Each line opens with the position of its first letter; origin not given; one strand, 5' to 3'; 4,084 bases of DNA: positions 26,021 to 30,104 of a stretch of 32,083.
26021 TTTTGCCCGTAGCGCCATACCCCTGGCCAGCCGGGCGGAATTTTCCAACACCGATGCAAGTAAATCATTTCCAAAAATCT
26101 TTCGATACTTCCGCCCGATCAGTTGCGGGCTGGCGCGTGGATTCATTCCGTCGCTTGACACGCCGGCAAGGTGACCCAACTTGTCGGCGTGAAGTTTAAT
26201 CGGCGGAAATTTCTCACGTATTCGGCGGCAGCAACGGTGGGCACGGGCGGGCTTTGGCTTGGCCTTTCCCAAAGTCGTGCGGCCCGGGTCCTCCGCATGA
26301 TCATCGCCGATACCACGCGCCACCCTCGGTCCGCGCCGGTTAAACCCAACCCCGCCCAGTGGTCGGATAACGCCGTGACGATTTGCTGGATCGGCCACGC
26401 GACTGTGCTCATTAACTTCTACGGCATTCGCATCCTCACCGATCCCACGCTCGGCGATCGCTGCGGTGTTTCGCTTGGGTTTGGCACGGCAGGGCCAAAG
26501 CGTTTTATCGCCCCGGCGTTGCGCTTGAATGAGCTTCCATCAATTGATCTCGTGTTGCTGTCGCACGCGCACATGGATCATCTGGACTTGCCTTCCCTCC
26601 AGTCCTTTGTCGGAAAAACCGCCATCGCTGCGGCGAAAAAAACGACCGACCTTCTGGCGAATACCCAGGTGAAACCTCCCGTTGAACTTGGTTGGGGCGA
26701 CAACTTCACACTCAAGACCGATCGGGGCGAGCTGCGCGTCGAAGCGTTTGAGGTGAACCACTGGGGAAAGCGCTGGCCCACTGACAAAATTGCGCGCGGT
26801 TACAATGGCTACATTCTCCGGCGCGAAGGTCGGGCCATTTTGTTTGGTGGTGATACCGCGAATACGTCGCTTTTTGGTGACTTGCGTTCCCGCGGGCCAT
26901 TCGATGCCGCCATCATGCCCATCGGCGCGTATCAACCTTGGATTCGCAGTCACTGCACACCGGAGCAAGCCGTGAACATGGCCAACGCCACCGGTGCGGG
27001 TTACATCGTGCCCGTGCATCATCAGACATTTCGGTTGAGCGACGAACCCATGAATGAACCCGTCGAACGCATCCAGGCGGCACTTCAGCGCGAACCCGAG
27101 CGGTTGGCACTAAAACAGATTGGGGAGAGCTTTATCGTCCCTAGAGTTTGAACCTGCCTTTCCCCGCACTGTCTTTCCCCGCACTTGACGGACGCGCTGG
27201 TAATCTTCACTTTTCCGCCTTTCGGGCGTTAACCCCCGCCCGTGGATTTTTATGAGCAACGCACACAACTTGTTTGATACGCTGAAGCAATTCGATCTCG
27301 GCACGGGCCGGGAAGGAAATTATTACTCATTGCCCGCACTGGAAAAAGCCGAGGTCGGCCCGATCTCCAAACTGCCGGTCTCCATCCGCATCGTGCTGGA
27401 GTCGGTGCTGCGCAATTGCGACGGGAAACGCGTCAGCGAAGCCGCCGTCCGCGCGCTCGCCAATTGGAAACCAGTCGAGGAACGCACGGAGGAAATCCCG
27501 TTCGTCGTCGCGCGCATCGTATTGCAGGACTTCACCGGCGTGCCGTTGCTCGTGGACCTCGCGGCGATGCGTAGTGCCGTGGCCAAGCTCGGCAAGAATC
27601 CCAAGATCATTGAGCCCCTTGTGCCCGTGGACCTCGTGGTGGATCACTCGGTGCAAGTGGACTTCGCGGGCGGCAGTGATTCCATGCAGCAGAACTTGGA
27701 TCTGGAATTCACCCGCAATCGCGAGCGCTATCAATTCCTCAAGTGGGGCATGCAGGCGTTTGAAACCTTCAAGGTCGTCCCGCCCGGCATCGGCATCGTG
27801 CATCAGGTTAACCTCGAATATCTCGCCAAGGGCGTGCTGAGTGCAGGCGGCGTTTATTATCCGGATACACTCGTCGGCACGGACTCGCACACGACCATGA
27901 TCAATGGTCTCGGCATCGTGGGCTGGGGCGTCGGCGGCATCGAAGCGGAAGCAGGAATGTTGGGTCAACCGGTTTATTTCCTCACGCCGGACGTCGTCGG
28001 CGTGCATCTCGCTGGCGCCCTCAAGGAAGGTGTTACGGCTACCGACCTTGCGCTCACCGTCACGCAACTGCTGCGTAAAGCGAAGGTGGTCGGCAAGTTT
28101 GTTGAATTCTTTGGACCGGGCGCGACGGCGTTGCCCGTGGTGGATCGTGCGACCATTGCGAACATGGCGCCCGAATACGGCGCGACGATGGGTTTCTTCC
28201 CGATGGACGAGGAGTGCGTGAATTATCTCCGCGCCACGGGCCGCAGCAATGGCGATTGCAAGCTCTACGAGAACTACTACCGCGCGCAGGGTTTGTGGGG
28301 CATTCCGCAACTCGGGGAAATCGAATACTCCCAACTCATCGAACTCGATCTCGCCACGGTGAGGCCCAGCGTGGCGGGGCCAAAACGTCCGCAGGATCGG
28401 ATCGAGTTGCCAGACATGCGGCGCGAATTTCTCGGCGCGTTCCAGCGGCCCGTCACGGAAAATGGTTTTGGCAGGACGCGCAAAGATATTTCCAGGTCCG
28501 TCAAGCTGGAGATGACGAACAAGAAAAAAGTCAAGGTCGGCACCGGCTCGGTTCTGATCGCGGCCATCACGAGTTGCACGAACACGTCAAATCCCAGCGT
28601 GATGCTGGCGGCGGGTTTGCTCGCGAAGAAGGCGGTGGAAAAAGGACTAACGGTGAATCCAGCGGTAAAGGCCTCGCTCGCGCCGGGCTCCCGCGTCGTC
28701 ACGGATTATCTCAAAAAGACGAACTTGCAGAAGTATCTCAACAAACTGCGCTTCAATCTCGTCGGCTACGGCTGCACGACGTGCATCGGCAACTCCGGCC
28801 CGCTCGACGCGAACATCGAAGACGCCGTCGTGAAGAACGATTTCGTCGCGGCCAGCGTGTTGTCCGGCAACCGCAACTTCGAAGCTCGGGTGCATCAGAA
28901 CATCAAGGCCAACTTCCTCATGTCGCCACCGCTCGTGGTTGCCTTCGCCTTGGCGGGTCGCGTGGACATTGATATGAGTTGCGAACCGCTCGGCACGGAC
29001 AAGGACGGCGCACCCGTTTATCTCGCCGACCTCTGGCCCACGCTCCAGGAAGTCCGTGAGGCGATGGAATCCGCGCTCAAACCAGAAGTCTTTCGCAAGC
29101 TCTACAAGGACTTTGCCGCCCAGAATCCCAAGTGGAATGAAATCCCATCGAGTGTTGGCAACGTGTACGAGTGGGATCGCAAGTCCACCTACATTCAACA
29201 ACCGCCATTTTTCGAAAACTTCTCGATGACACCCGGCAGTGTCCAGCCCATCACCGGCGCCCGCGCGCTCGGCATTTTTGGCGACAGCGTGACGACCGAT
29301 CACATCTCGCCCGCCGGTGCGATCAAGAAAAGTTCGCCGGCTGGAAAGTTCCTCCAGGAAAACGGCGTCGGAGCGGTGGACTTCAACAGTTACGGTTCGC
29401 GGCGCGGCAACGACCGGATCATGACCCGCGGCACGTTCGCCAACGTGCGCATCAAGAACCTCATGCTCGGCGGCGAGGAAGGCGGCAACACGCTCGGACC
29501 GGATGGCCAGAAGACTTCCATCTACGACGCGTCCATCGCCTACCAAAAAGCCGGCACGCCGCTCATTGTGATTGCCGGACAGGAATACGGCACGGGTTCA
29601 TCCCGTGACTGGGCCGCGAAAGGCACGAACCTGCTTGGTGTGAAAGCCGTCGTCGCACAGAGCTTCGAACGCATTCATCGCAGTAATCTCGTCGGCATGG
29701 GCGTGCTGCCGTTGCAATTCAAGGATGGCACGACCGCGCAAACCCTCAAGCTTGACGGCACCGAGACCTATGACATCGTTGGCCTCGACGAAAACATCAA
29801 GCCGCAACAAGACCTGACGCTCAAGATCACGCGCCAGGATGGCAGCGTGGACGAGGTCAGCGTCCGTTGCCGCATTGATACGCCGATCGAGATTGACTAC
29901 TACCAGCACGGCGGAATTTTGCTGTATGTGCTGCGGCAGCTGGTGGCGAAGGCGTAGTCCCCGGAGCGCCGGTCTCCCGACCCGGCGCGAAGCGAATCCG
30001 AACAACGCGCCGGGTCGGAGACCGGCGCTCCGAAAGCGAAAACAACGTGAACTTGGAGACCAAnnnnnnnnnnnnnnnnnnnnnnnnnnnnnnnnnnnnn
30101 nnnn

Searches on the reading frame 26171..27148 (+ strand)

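Call 87: search_protein_families(library=pfam, proteins=[window:26171-27148:+], max_evalue=0.00001)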
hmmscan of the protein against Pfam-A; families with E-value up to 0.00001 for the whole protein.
window:26171-27148:+ (326 aa): 2 families
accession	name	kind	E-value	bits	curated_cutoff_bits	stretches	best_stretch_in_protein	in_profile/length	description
PF12706.13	Lactamase_B_2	-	1.6e-29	103.4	27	1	87-284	2-200/200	Beta-lactamase superfamily domain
PF13483.12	Lactamase_B_3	-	6.9e-17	62.3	24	1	70-283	1-160/160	Beta-lactamase superfamily domain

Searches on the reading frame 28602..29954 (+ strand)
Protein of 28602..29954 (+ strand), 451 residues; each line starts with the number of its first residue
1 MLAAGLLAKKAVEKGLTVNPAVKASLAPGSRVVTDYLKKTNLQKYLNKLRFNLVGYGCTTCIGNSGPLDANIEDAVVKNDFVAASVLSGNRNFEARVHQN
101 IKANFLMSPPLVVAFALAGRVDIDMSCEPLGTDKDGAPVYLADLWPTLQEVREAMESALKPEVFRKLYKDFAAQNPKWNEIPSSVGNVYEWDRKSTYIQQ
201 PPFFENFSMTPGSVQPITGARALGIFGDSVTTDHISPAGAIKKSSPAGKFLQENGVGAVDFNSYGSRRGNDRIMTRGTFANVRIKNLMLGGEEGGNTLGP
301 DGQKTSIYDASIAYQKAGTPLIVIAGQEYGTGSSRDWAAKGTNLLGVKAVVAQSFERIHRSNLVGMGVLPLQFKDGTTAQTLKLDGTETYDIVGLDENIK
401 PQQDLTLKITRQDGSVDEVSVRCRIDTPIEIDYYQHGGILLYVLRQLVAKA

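Call 25: find_related_loci(query=window:28602-29954:+, collection=genome_contigs, flank=10000)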
Query window:28602-29954:+ (451 aa) in genome_contigs; peptide patterns used: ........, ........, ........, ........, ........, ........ (x = any residue, [..] = any of these).
600 stretches matched a pattern (row limit reached: there are more); 587 encode a relative of the query (tblastn E <= 1e-3); the best 80 are kept; 80 distinct loci.
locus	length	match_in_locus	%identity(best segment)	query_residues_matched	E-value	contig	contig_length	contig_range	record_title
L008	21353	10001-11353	91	1-451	0e+0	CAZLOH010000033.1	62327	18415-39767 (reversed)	MAG TPA_asm: uncultured Bifidobacterium sp. isolate SRP263991_co5_614 genome assembly, contig: NODE_1071_length_62327_co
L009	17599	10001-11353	88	1-451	0e+0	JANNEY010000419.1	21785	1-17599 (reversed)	MAG: Opitutaceae bacterium isolate OTE_75_metabat_356 OTE_75_k141_429050, whole genome shotgun sequence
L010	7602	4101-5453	88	1-451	0e+0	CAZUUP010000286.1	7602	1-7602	MAG TPA_asm: uncultured Akkermansia sp. isolate SRP150892_co1_86 genome assembly, contig: NODE_10413_length_7602_cov_9.2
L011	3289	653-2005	87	1-451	0e+0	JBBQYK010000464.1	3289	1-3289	MAG: Verrucomicrobiota bacterium isolate Co_metawrap_2159 Cmw_2159_k141_8165246_length_3289_cov_21.9733, whole genome sh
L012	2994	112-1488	86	1-451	0e+0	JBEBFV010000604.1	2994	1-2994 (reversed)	MAG: Limisphaerales bacterium isolate ASF_5 NODE_35979_length_2994_cov_2.785838, whole genome shotgun sequence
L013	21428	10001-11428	83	1-451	0e+0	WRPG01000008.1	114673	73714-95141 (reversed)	MAG: Limisphaerales bacterium isolate X3_MaxBin.016 scaffold_147, whole genome shotgun sequence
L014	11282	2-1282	90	25-451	0e+0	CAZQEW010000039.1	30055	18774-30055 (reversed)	MAG TPA_asm: uncultured Klebsiella sp. isolate SRP193358_co1_145 genome assembly, contig: NODE_3304_length_30055_cov_7.8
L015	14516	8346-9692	85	1-449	0e+0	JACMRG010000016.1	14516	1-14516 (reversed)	MAG: Opitutaceae bacterium isolate LF-bin-497 FL-bin-497-contig-k141_64413, whole genome shotgun sequence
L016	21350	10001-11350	84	1-450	0e+0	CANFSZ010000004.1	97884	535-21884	MAG: Opitutae bacterium isolate Jr-16oct17-184 genome assembly, contig: Jr-16oct17-C439, whole genome shotgun sequence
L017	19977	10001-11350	83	1-450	0e+0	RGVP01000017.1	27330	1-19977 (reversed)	MAG: bacterium isolate WB9_2_209 contig_100_16, whole genome shotgun sequence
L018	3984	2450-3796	83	1-449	0e+0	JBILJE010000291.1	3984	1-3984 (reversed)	MAG: Rariglobus sp. isolate ME2017-06-13_3300043469_group7_bin172 Rohwer_bin2652_scaffold_26070_c1, whole genome shotgun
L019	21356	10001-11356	83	1-451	0e+0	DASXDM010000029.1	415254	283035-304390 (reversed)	MAG TPA_asm: Verrucomicrobiia bacterium isolate SMAG_U5086 k141_52185, whole genome shotgun sequence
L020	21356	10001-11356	82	1-451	0e+0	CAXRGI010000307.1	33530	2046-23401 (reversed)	MAG: Opitutales bacterium isolate CJ01B_8.70 genome assembly, contig: k141_1138501, whole genome shotgun sequence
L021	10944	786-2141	82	1-451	0e+0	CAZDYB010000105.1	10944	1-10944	MAG TPA_asm: uncultured Akkermansia sp. isolate SRP319275_co3_49 genome assembly, contig: NODE_6237_length_10944_cov_4.7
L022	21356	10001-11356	82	1-451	0e+0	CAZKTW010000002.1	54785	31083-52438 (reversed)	MAG TPA_asm: uncultured Bifidobacteriaceae bacterium isolate binchicken_co54_354 genome assembly, contig: NODE_987_lengt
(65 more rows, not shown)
